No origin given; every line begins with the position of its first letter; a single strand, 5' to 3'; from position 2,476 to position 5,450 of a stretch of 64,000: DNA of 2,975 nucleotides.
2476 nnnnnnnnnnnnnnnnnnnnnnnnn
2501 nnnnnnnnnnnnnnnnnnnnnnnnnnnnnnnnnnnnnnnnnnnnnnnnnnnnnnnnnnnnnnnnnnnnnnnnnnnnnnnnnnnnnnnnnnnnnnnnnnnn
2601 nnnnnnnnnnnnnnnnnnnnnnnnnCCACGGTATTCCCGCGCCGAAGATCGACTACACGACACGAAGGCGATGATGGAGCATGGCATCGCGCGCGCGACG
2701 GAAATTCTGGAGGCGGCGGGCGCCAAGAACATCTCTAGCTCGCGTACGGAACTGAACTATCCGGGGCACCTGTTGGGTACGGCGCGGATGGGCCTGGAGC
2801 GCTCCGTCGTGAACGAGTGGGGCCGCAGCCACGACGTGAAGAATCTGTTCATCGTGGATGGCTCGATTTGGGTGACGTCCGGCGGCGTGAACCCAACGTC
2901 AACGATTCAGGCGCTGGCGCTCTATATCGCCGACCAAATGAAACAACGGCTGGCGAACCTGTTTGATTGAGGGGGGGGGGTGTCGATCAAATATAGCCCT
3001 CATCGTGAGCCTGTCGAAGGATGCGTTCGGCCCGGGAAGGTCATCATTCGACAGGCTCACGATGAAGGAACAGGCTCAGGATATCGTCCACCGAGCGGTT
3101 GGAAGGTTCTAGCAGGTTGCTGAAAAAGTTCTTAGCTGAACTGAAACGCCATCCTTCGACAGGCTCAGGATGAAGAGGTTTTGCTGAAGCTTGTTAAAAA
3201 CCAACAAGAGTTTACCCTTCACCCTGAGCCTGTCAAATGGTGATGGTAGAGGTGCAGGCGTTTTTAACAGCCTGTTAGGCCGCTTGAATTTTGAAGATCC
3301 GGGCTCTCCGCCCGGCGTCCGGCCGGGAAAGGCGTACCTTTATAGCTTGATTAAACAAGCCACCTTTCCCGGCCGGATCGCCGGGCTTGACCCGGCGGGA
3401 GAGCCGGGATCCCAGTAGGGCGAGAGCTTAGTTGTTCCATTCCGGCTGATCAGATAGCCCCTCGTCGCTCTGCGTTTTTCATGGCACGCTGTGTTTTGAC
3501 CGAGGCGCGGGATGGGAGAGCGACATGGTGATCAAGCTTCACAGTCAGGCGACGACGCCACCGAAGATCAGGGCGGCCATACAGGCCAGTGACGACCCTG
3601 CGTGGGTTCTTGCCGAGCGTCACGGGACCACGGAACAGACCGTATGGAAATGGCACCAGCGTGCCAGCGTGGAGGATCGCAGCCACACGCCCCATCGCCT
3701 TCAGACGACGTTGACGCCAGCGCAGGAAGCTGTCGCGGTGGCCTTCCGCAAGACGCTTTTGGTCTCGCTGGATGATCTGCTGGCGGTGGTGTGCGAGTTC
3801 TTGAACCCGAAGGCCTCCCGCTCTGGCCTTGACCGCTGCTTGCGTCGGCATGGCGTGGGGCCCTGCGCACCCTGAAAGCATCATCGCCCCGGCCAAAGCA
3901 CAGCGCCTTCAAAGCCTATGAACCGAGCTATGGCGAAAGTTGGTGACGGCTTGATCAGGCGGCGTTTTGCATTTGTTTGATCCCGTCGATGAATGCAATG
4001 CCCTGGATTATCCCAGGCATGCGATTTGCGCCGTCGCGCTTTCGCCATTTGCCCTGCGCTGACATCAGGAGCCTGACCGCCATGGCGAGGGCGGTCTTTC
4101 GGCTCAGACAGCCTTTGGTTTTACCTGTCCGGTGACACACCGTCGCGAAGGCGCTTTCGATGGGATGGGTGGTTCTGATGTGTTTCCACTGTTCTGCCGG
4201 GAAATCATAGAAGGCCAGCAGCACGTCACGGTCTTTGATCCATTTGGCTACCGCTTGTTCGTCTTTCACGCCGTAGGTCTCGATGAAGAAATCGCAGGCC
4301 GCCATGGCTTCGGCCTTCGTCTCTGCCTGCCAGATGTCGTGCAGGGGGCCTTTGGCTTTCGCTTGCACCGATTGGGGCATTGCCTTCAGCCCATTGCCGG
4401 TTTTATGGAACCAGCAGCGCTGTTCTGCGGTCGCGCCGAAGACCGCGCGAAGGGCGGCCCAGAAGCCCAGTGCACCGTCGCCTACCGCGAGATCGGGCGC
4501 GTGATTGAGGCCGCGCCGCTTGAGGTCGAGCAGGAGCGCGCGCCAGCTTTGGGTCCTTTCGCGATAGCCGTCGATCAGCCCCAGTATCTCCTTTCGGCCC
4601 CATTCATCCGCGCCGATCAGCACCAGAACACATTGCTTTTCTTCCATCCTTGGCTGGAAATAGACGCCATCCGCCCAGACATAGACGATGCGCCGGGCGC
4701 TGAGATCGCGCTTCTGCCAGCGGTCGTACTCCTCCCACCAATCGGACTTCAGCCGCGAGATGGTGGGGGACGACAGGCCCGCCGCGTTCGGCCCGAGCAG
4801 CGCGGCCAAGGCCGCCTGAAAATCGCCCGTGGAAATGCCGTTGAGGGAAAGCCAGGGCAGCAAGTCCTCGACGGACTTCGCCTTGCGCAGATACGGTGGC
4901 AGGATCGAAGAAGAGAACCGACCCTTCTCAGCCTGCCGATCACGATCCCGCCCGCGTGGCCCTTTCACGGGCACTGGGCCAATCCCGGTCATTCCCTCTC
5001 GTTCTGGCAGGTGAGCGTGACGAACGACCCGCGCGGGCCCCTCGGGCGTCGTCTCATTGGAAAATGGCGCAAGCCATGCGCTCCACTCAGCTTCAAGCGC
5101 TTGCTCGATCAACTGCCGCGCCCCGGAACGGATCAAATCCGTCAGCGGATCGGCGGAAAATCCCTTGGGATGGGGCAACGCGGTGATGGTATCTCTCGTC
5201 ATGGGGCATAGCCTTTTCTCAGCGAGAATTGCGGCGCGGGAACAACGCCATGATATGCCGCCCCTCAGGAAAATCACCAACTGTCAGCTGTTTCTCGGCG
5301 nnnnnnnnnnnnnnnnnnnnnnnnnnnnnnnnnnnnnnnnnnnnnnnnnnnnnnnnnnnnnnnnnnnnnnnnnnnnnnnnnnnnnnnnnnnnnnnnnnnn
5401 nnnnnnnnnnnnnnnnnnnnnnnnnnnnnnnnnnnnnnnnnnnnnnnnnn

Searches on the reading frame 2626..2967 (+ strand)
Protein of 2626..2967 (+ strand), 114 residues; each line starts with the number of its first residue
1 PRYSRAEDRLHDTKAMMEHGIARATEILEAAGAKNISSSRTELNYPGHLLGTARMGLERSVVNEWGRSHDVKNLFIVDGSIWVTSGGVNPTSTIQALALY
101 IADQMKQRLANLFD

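Call 28: search_protein_families(library=pfam, max_evalue=0.01, proteins=[window:2626-2967:+])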
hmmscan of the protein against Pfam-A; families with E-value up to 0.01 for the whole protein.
window:2626-2967:+ (114 aa): 1 family
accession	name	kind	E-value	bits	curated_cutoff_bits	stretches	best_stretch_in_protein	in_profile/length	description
PF05199.19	GMC_oxred_C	-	4.4e-18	66.6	24.6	1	14-98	31-139/139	GMC oxidoreductase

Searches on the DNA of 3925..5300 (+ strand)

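Call 27: search_dna_similar(query=window:3925-5300:+, collection=plasmids, mode=distant, max_rows=12)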
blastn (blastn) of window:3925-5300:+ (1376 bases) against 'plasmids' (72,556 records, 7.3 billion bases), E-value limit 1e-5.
Records with a match: 284; places in all: 700; records where one place covers at least 80% of the query: 11.
Best place of each record, by identity: 80-90% 1; 60-80% 283.
By first word of the organism name: Bradyrhizobium 85; Burkholderia 20; Paracoccus 15; Rhodococcus 14; Pseudomonas 9; Providencia 8; Microvirga 7; Salmonella 7; Azospirillum 6; Mesorhizobium 6; and 52 more.
By predicted mobility (MOB-suite, as given by PLSDB): conjugative 127; non-mobilizable 112; mobilizable 45.
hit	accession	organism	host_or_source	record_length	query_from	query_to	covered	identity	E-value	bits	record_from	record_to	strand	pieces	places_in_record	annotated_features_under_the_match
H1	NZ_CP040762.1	Paracoccus liaowanqingii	Tibetan antelope,cell culture,feces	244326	9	1375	99%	74.0%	0e+0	821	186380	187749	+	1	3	IS256 family transposase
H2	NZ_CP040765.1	Paracoccus liaowanqingii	Tibetan antelope,cell culture,feces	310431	9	1373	99%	74.1%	0e+0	827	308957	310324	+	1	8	IS256 family transposase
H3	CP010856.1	Marinovum algicola DG 898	-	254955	1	1372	100%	72.9%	0e+0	755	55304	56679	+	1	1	none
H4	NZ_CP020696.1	Sulfitobacter sp. D7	calanoid copepod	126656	1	1372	100%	72.8%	0e+0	755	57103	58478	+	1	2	IS256 family transposase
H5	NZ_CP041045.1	Paracoccus sp. AK26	pure culture,Hexachlorocyclohexane ...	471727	1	1361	99%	73.0%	0e+0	742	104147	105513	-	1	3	IS256 family transposase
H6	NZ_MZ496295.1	Paracoccus sp. (in: a-proteobacteria)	-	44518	1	1376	100%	72.1%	0e+0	710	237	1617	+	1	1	IS256 family transposase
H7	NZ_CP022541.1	Antarctobacter heliothermus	Skeletonema marinoi strain ST54,Cell ...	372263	1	1361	99%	72.8%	0e+0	726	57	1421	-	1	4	IS256 family transposase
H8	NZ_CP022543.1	Antarctobacter heliothermus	Skeletonema marinoi strain ST54,Cell ...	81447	1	1361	99%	72.8%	0e+0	726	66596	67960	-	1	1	IS256 family transposase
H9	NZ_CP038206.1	Paracoccus pantotrophus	single cell,soil associated with ...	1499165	1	1361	99%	72.6%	0e+0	727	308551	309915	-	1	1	none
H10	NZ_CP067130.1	Paracoccus seriniphilus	cell culture,washing water of Bugula ...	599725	1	1357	99%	72.6%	0e+0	744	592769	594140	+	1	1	none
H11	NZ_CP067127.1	Paracoccus alcaliphilus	whole organism,soil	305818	1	1361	99%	72.1%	0e+0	700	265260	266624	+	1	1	none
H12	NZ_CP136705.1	Tritonibacter scottomollicae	Macrocystis pyrifera gametophyte,Whole ...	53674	1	1376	79%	77.9%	2e-119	863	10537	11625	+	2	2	none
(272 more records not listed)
